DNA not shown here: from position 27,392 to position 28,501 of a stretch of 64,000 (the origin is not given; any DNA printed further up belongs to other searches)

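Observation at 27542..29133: PncA-like nicotinamidase next to a vWA protein; possible NAD-metabolism counter-defence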

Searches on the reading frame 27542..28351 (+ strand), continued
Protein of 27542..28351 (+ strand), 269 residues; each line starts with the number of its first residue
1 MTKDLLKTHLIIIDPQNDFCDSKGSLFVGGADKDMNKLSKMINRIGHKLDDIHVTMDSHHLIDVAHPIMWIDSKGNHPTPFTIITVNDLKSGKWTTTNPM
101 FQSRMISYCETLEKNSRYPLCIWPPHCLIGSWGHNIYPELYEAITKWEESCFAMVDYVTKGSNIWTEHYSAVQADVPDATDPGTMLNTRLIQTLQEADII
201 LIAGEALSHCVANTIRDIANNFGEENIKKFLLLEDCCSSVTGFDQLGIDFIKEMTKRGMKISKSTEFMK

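Call 45: find_related_loci(query=A1, collection=genome_contigs, flank=8000)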
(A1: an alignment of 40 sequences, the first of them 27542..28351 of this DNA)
Query A1 (269 aa) in genome_contigs; peptide patterns used: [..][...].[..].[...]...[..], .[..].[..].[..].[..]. (x = any residue, [..] = any of these).
600 stretches matched a pattern (row limit reached: there are more); 597 encode a relative of the query (tblastn E <= 1e-3); the best 80 are kept; 80 distinct loci.
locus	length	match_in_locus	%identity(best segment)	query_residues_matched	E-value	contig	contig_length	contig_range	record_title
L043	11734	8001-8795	62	5-268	7e-118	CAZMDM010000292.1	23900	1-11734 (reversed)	MAG TPA_asm: uncultured Desulfonema sp. isolate binchicken_co23_92 genome assembly, contig: k141_447210, whole genome sh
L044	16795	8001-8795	60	4-269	1e-115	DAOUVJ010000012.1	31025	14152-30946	MAG TPA_asm: Promethearchaeota archaeon isolate CSMAG_846 CSMAG_846_k141_570668_length_31025_cov_13.4511, whole genome s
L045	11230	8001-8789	59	6-268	8e-115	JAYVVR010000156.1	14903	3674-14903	MAG: Armatimonadota bacterium isolate GL79_UP_metabinner_7 GL79_UP_metabinner_7_155, whole genome shotgun sequence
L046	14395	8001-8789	60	6-268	1e-114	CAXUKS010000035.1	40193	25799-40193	MAG TPA_asm: uncultured Armatimonadales bacterium isolate public_SRR11456914_metawrap_bin.21 genome assembly, contig: pu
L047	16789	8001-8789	58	6-268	2e-113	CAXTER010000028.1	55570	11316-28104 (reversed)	MAG TPA_asm: uncultured Armatimonadales bacterium isolate private_T1868_metawrap_bin.4 genome assembly, contig: private_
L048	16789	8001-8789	58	6-268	4e-113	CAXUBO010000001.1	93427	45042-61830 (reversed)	MAG TPA_asm: uncultured Armatimonadales bacterium isolate public_SRR14722165_metawrap_bin.3 genome assembly, contig: pub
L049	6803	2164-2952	58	6-268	4e-112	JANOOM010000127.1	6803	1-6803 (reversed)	MAG: Armatimonadota bacterium isolate VAR_43_metabat_177 VAR_43_k141_1974419, whole genome shotgun sequence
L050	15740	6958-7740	60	7-267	7e-111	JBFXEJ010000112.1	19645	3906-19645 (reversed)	MAG: Desulfococcaceae bacterium isolate CA_2019_TPIn_113 NODE_9079_length_19645_cov_6.984527_TPIn, whole genome shotgun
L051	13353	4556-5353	58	6-269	4e-110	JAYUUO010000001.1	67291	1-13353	MAG: Armatimonadota bacterium isolate GL122_UP_metabat_80 GL122_UP_metabat_80_0, whole genome shotgun sequence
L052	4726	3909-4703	56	5-267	1e-110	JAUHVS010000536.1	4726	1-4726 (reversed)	MAG: bacterium isolate 1_bin.25 NODE_7577_length_4726_cov_0.771472, whole genome shotgun sequence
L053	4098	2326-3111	60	6-268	1e-111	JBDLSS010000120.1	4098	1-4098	MAG: Pseudomonadota bacterium isolate king_2019_sw_WHONDRS-S19S_0016_B_bin.5 scaffold_1585953, whole genome shotgun sequ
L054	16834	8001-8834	55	7-268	2e-109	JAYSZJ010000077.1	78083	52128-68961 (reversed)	MAG: Rhodoferax sp. isolate GFS_13579 GFS_13579_76, whole genome shotgun sequence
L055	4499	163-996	55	7-268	2e-109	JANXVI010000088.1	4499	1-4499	MAG: Rhodoferax sp. isolate 341R_metabat_159_sub 341R_k141_941298, whole genome shotgun sequence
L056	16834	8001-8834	55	7-268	7e-109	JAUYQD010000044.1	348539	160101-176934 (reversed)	MAG: Rhodoferax sp. isolate C4_metabat.bin.82 C4_k141_199428, whole genome shotgun sequence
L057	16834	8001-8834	54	7-268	2e-108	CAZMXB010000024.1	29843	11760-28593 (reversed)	MAG TPA_asm: uncultured Rhodoferax sp. isolate SRP170004_co1_8 genome assembly, contig: NODE_2220_length_29843_cov_6.329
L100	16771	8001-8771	50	10-268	5e-88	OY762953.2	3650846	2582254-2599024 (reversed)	MAG: Treponemataceae bacterium isolate a6accef0-0fd1-414a-935d-742eec6b5613 genome assembly, chromosome: 1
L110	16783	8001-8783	46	7-266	2e-78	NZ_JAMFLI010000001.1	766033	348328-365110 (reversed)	Craterilacuibacter sp. RT1T RT1T_contig_1, whole genome shotgun sequence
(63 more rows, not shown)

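Call 50: search_solved_structures(query=A1, max_evalue=0.001, show_alignments=2)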
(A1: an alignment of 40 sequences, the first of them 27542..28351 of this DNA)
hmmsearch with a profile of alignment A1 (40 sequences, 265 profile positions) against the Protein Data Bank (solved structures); distinct sequences matched with E-value up to 0.001: 4.
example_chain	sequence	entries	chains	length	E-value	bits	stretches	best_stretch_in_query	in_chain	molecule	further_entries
2h0r_A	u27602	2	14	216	9.9e-11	44.4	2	5-72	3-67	Nicotinamidase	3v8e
29iv_A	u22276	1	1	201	1.2e-06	31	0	118-236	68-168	nicotinamidase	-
3pl1_A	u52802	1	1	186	2.9e-06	29.8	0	5-39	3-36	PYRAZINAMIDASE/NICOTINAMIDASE PNCA (PZase)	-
3irv_A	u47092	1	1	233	0.00049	22.5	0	4-39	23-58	CYSTEINE HYDROLASE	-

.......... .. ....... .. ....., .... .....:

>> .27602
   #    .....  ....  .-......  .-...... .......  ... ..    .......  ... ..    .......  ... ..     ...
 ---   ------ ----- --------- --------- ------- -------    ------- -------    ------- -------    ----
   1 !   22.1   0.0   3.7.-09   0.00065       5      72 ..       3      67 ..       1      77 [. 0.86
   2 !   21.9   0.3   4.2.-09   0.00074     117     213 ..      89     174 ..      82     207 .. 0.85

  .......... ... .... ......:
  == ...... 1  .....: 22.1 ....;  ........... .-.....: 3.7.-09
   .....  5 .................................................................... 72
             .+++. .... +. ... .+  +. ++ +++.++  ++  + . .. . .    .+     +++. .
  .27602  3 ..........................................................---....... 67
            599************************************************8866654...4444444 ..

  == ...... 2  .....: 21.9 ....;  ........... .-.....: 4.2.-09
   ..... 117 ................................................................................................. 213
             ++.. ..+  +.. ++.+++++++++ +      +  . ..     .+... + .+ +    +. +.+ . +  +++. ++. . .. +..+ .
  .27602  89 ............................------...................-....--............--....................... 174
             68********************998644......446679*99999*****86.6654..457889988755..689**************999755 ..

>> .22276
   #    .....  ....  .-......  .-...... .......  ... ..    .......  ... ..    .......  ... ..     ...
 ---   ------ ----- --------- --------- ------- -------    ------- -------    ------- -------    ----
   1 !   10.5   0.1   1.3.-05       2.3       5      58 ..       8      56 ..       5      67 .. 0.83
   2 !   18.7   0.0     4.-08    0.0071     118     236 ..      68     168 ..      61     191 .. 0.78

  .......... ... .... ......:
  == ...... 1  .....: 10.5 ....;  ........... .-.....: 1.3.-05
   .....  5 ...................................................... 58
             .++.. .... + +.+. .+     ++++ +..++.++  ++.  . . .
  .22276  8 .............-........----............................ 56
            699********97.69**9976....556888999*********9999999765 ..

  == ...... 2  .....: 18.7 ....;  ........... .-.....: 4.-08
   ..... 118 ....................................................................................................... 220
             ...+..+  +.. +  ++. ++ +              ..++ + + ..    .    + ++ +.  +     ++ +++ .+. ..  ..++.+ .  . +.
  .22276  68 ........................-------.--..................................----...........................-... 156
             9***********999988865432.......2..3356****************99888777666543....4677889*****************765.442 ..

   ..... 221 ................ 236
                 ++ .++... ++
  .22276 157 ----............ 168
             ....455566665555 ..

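Call 79: search_protein_families(library=pfam, proteins=[L056:1854-3266:-, L056:3693-5708:+, L056:6055-7221:-, L056:12947-14014:+, L056:14826-16301:+, L100:6993-7919:-, L100:8749-9933:-, L100:9942-12398:-, L110:8833-9594:+, L110:9750-11672:+], max_evalue=0.001)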
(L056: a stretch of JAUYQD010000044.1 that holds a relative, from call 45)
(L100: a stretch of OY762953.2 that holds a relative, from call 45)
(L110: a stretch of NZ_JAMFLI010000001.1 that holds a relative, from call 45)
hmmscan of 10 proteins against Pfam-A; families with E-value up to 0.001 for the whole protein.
L056:1854-3266:- (470 aa): 0 families

L056:3693-5708:+ (671 aa): 0 families

L056:6055-7221:- (388 aa): 0 families

L056:12947-14014:+ (355 aa): 3 families
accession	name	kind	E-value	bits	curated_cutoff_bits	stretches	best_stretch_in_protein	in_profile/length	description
PF13784.11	Fic_N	-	8.3e-28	96.7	26.7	1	21-102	1-82/82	Fic/DOC family N-terminal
PF21248.3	SoFic-like_C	-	1.8e-18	67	27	1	283-348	10-76/76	Protein adenylyltransferase SoFic-like, C-terminal domain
PF02661.23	Fic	-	3.8e-18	66.5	24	1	110-209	2-93/93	Fic/DOC family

L056:14826-16301:+ (491 aa): 1 family
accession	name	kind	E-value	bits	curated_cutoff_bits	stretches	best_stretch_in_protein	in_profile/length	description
PF08668.18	HDOD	-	1.4e-09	38.2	22.9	1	294-408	18-137/196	HDOD domain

L100:6993-7919:- (308 aa): 3 families
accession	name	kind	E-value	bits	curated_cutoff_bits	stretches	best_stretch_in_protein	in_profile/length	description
PF12706.13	Lactamase_B_2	-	1.5e-19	70.8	27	2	34-151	4-132/200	Beta-lactamase superfamily domain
PF00753.33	Lactamase_B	-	9.4e-10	39.2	22.7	1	23-107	8-96/196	Metallo-beta-lactamase superfamily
PF13691.12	Lactamase_B_4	-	4.4e-05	23.5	27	1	20-68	12-61/63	tRNase Z endonuclease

L100:8749-9933:- (394 aa): 2 families
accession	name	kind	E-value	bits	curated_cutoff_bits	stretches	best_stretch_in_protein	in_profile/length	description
PF02388.22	FemAB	-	5.8e-45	154.3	24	2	266-372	301-405/406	FemAB family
PF13480.13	Acetyltransf_6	-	6e-12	46.4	22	1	185-324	8-136/143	Acetyltransferase (GNAT) domain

L100:9942-12398:- (818 aa): 4 families
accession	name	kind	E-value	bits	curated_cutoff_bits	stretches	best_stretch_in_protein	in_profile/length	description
PF09334.17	tRNA-synt_1g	-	1.2e-155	518.5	20.1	1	17-419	2-391/391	tRNA synthetases class I (M)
PF01588.26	tRNA_bind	-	3.9e-24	85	27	1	663-749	1-87/96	Putative tRNA binding domain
PF19303.5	Anticodon_3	-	3.8e-09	37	23.5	1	448-537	12-101/152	Anticodon binding domain of methionyl tRNA ligase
PF00133.28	tRNA-synt_1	-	5.9e-09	35.6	22.7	1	21-255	30-244/414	tRNA synthetases class I (I, L, M and V)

L110:8833-9594:+ (253 aa): 3 families
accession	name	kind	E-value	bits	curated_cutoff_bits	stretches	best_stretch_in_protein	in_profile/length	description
PF16123.11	HAGH_C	-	1.1e-22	80.6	25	1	164-251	1-83/83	Hydroxyacylglutathione hydrolase C-terminus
PF00753.33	Lactamase_B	-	8.3e-15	55.7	22.7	1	36-163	34-196/196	Metallo-beta-lactamase superfamily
PF12706.13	Lactamase_B_2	-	2.1e-07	31.2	27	1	45-83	30-69/200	Beta-lactamase superfamily domain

L110:9750-11672:+ (640 aa): 6 families
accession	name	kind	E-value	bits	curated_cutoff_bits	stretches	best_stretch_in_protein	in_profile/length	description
PF01476.26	LysM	-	3.7e-29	100.8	20.9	2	518-559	1-42/43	LysM domain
PF01464.25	SLT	-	3.7e-27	94.7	21.3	1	104-212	3-112/117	Transglycosylase SLT domain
PF23446.1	LysM1_NFP_LYK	-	8e-07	30.3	36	0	337-373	16-54/60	NFP/LYK LysM1 domain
PF23462.1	LysM3_NFP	-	4.7e-06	27.5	28.1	0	339-372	13-46/48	NFP LysM3 domain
PF23473.1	LysM3_LYK4_5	-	0.00033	21.1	29.3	0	595-624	5-34/48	LYK4/5 LysM3 domain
PF13406.11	SLT_2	-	0.0007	19.3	24.3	0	134-173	151-188/292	Transglycosylase SLT domain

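Call 80: search_protein_representatives(protein=window:27542-28351:+)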
Query: 269 residues. Proteins with E-value up to 0.001 (for the whole library): 2704; up to 1e-10: 1827; up to 1e-30: 811. The best 150 are listed.
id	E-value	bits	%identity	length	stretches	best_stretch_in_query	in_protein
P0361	9.0e-102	356.3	35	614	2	10-267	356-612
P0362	4.1e-101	354.2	58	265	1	6-267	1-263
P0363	1.4e-93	329.5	56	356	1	9-268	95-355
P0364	2.1e-93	328.9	58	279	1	7-268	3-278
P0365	1.6e-92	326.0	55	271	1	7-264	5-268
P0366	7.8e-92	323.7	53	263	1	8-267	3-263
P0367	7.5e-91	320.5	60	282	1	7-267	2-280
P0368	1.9e-89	315.9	55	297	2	9-137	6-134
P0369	5.1e-89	314.5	57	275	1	9-269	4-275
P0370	4.1e-88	311.5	55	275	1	8-268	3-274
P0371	4.5e-88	311.4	54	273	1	8-267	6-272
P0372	9.5e-88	310.3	55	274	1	9-268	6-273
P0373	9.4e-87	307.1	56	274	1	6-267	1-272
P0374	1.3e-86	306.6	50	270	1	7-269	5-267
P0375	1.4e-86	306.5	53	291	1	7-268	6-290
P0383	7.7e-81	287.7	51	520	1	6-268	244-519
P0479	2.2e-65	237.0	43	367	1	10-267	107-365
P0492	5.8e-64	232.3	39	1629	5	131-261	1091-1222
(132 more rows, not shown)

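Call 82: search_protein_families(library=pfam, proteins=[P0383, P0492, P0479, P0363, P0361], max_evalue=0.01)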
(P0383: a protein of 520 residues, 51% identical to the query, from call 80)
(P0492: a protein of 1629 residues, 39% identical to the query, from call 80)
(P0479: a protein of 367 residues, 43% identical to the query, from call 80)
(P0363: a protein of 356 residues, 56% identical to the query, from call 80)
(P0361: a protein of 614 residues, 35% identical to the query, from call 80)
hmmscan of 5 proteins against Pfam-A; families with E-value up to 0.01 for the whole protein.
P0383 (520 aa): 1 family
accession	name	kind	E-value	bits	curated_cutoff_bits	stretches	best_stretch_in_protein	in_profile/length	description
PF00857.26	Isochorismatase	-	7.8e-05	23.3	27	0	248-385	3-83/175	Isochorismatase domain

P0492 (1629 aa): 5 families
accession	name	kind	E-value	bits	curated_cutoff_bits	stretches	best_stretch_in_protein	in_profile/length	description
PF12796.13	Ank_2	-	2.1e-06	28.6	27.3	0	134-219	28-86/90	Ankyrin repeats (3 copies)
PF00520.37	Ion_trans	-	8.7e-05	22.3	25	1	703-820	123-240/241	Ion transport protein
PF00023.36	Ank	-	0.00023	21.8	21.1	0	252-264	1-13/33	Ankyrin repeat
PF13606.12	Ank_3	-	0.0011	19.7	22.3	0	252-267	1-16/30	Ankyrin repeat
PF13637.12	Ank_4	-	0.003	18.3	22.7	0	246-264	23-41/50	Ankyrin repeats (many copies)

P0479 (367 aa): 1 family
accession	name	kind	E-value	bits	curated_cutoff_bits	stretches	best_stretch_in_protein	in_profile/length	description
PF00857.26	Isochorismatase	-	0.0018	18.8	27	0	289-342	107-155/175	Isochorismatase domain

P0363 (356 aa): 1 family
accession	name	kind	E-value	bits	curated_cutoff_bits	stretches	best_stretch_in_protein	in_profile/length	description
PF00857.26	Isochorismatase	-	6.3e-06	26.8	27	1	270-329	97-153/175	Isochorismatase domain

P0361 (614 aa): 2 families
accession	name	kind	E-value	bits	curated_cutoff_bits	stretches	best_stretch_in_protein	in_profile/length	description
PF00857.26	Isochorismatase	-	8.7e-11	42.7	27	0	355-420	2-68/175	Isochorismatase domain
PF18907.5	DUF5662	-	0.0026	17.8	27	0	395-422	69-96/156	Family of unknown function (DUF5662)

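Call 96: fold_search(model_id=the predicted structure, library=viral)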
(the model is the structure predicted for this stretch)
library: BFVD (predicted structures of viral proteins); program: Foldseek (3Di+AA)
matches with E <= 10: 515; with E <= 0.001: 4
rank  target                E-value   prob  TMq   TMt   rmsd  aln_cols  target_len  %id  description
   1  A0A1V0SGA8            4.1e-10  1.00  0.50  0.51   6.3       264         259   14  nicotinamidase [Hokovirus HKV1]
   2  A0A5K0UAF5            1.4e-08  1.00  0.64  0.42   6.2       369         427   14  Bifunctional nicotinamidase/pyrazinamidase [Yasminevirus sp. GU-2018]
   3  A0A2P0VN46            8.6e-08  1.00  0.53  0.17   7.6       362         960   12  Uncharacterized protein [Tetraselmis virus 1]
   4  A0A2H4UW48            1.8e-05  1.00  0.53  0.61   7.2       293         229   15  Isochorismatase hydrolase [Bodo saltans virus]
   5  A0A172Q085            1.7e-03  1.00  0.45  0.63   8.2       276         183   10  Uncharacterized protein [Acinetobacter phage vB_AbaM_ME3]
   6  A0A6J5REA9            9.8e-03  0.09  0.14  0.12  19.4       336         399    9  Uncharacterized protein [uncultured Caudovirales phage]
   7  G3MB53                1.0e-02  0.05  0.12  0.05  18.9       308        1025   13  Gp673 [Bacillus phage G]
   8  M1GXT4                1.9e-02  0.15  0.18  0.14  16.4       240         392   12  (no name in the UniProt tables at hand)
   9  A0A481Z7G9            6.6e-02  0.09  0.20  0.19  16.2       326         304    9  Methylenetetrahydrofolate reductase [Pithovirus LCPAC304]
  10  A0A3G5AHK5            7.5e-02  0.12  0.17  0.14  12.0       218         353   13  Putative orfan [Satyrvirus sp.]
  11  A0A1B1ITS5            9.7e-02  0.11  0.21  0.27  18.7       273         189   10  (no name in the UniProt tables at hand)
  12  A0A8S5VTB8            1.2e-01  0.23  0.27  0.28  10.8       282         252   10  (no name in the UniProt tables at hand)
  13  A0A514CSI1            1.2e-01  0.08  0.18  0.21  13.7       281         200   10  7-cyano-7-deazaguanine synthase [Achromobacter phage Motura]
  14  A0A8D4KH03            1.3e-01  0.15  0.22  0.22  14.4       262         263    9  (no name in the UniProt tables at hand)
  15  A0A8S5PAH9            1.3e-01  0.08  0.17  0.19  18.6       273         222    9  Chloramphenicol phosphotransferase-like protein [Siphoviridae sp. ctmpG14]
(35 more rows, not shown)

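Call 97: search_dna_similar(query=window:27542-28351:+, collection=plasmids, mode=protein, max_rows=15, max_evalue=1e-10)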
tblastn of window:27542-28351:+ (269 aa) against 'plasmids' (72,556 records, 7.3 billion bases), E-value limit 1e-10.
Records with a match: 10; places in all: 10; records where one place covers at least 80% of the query: 10.
Best place of each record, by identity: <60% 10.
By first word of the organism name: Variovorax 6; Vibrio 4.
By predicted mobility (MOB-suite, as given by PLSDB): non-mobilizable 10.
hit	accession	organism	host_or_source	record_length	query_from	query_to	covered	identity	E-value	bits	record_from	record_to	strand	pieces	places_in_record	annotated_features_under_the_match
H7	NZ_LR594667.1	Variovorax sp. SRS16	linuron-contaminated soil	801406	9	268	97%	44.2%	8e-75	254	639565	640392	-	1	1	cysteine hydrolase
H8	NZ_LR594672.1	Variovorax sp. PBL-E5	linuron-contaminated soil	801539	9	268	97%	44.2%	8e-75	254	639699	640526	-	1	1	cysteine hydrolase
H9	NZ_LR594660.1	Variovorax sp. PBL-H6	linuron-contaminated soil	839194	9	268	97%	44.2%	8e-75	254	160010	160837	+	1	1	cysteine hydrolase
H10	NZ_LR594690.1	Variovorax sp. WDL1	linuron-contaminated soil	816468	9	268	97%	43.5%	1e-73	251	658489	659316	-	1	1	cysteine hydrolase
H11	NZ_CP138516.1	Variovorax paradoxus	Legume root,PacBio whole genome assembly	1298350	9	267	96%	42.7%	5e-70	241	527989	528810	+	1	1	none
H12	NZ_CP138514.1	Variovorax paradoxus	Legume root,PacBio whole genome assembly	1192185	9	267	96%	41.6%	9e-70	240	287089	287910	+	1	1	none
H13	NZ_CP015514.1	Vibrio vulnificus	Mactra veneriformis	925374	7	262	95%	33.6%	9e-37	145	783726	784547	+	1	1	hypothetical protein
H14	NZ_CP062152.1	Vibrio parahaemolyticus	oyster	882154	7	262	95%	33.2%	4e-36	143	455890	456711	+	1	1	hypothetical protein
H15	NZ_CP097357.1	Vibrio parahaemolyticus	oyster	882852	7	262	95%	33.2%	4e-36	143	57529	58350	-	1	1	hypothetical protein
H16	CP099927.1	Vibrio parahaemolyticus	Anadara tuberculosa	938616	7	262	95%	32.8%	1e-35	141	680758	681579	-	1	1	hypothetical protein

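Call 98: get_annotated_region(hit=H7, flank=6000)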
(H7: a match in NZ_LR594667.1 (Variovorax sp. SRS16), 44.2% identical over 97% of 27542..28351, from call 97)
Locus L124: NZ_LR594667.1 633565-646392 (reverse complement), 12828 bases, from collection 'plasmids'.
description: Variovorax sp. SRS16 plasmid 2
organism: Variovorax sp. SRS16 (NCBI taxid 282217)
taxonomy: Bacteria; Pseudomonadota; Betaproteobacteria; Burkholderiales; Comamonadaceae; Variovorax; Variovorax sp. SRS16
host: -; source: linuron-contaminated soil; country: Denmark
typing (MOB-suite, as given by PLSDB): non-mobilizable
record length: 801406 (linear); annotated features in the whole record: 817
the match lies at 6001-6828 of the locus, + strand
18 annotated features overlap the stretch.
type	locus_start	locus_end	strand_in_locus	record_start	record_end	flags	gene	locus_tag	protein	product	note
CDS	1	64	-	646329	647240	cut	-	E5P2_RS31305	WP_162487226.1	S49 family peptidase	GO:0006508 - proteolysis [Evidence IEA]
CDS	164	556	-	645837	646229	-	-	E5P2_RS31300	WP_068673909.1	hypothetical protein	-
CDS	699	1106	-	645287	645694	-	-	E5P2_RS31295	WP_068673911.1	hypothetical protein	-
CDS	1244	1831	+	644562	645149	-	-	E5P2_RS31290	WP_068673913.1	ribonuclease HII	-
CDS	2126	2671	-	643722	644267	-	-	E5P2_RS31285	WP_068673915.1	alpha-ketoglutarate-dependent dioxygenase AlkB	-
CDS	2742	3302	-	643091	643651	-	-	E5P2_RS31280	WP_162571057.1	hypothetical protein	-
CDS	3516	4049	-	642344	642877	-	-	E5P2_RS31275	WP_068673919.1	macro domain-containing protein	-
CDS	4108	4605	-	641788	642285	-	-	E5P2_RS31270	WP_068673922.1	regulatory protein RecX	GO:0006282 - regulation of DNA repair [Evidence IEA]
CDS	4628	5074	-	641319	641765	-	-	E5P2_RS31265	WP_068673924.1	NUDIX hydrolase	-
CDS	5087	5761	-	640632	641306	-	-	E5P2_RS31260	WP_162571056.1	NUDIX domain-containing protein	-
CDS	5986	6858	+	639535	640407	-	-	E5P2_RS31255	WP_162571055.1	cysteine hydrolase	-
CDS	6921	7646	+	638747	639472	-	-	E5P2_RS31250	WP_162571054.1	hypothetical protein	-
CDS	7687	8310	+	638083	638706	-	-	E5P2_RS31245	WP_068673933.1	hypothetical protein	-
CDS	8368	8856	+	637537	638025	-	-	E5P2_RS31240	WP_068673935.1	nucleoside 2-deoxyribosyltransferase domain-containing protein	-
CDS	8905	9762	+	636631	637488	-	-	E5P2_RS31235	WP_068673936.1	NAD(+)/NADH kinase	-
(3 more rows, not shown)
